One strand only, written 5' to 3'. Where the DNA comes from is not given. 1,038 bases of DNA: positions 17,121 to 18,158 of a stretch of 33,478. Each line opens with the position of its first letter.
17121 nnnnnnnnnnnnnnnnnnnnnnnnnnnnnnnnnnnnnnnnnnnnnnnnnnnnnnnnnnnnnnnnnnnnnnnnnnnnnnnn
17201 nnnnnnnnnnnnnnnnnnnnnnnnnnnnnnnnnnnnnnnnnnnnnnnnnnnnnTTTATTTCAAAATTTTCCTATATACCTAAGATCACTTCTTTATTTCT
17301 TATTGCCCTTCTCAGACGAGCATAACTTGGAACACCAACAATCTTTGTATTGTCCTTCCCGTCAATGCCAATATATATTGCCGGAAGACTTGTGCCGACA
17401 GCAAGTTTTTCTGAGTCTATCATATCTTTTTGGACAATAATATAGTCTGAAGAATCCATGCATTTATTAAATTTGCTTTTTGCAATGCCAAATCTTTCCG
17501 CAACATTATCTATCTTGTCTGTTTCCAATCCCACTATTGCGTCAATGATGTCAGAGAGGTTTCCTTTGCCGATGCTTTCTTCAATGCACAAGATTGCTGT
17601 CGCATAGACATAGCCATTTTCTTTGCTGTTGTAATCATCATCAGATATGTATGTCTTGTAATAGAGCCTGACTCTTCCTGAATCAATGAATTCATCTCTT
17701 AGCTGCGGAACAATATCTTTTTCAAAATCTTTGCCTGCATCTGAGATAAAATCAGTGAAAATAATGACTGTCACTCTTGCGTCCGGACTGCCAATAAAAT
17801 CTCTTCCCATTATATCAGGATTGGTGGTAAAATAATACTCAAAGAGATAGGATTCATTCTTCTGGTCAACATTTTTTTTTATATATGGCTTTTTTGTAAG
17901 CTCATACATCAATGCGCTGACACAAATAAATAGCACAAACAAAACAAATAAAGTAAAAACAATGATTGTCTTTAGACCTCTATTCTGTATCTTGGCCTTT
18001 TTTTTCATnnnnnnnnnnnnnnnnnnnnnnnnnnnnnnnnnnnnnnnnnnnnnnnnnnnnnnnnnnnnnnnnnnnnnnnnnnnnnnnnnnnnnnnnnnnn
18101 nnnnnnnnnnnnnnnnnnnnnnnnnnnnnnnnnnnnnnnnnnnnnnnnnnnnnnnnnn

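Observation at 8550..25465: Candidate integrated 'giant surface protein + tailoring' island (glycosylation, glycan synthesis, disulfide handling)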

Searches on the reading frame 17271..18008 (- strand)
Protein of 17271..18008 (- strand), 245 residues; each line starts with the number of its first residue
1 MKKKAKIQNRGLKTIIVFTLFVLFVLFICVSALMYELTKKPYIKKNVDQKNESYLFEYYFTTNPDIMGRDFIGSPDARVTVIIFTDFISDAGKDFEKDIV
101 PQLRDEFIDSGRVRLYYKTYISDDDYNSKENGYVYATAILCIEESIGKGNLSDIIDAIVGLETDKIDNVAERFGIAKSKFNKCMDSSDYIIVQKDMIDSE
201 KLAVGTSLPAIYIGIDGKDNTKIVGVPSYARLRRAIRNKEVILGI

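Call 4: search_protein_families(library=pfam, proteins=[window:17271-18008:-], max_evalue=0.01)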
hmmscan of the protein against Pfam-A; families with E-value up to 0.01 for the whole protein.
window:17271-18008:- (245 aa): 1 family
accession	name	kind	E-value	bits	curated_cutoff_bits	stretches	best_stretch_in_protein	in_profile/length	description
PF13462.12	Thioredoxin_4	-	4.4e-10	40.4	23.2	1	71-214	7-146/165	Thioredoxin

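Call 9: search_protein_families(library=ncbifam, proteins=[window:17271-18008:-], max_evalue=0.1)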
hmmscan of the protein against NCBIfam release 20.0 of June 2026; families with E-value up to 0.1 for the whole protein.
window:17271-18008:- (245 aa): 1 family
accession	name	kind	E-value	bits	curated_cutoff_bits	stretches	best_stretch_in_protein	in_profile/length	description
NF041057.1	Rcas_1661_fam_Se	equivalog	1.9e-10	40.7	190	1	68-191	80-204/247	Rcas_1661 family thioredoxin-like (seleno)lipoprotein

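Call 91: search_solved_structures(query=window:17271-18008:-, max_evalue=0.01, show_alignments=1)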
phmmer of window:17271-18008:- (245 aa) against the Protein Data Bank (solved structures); distinct sequences matched with E-value up to 0.01: 1.
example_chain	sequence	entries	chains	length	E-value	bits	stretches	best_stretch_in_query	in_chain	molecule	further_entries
3eu3_A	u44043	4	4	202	4.9e-06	29.7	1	62-117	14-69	BdbD | Disulfide bond formation protein D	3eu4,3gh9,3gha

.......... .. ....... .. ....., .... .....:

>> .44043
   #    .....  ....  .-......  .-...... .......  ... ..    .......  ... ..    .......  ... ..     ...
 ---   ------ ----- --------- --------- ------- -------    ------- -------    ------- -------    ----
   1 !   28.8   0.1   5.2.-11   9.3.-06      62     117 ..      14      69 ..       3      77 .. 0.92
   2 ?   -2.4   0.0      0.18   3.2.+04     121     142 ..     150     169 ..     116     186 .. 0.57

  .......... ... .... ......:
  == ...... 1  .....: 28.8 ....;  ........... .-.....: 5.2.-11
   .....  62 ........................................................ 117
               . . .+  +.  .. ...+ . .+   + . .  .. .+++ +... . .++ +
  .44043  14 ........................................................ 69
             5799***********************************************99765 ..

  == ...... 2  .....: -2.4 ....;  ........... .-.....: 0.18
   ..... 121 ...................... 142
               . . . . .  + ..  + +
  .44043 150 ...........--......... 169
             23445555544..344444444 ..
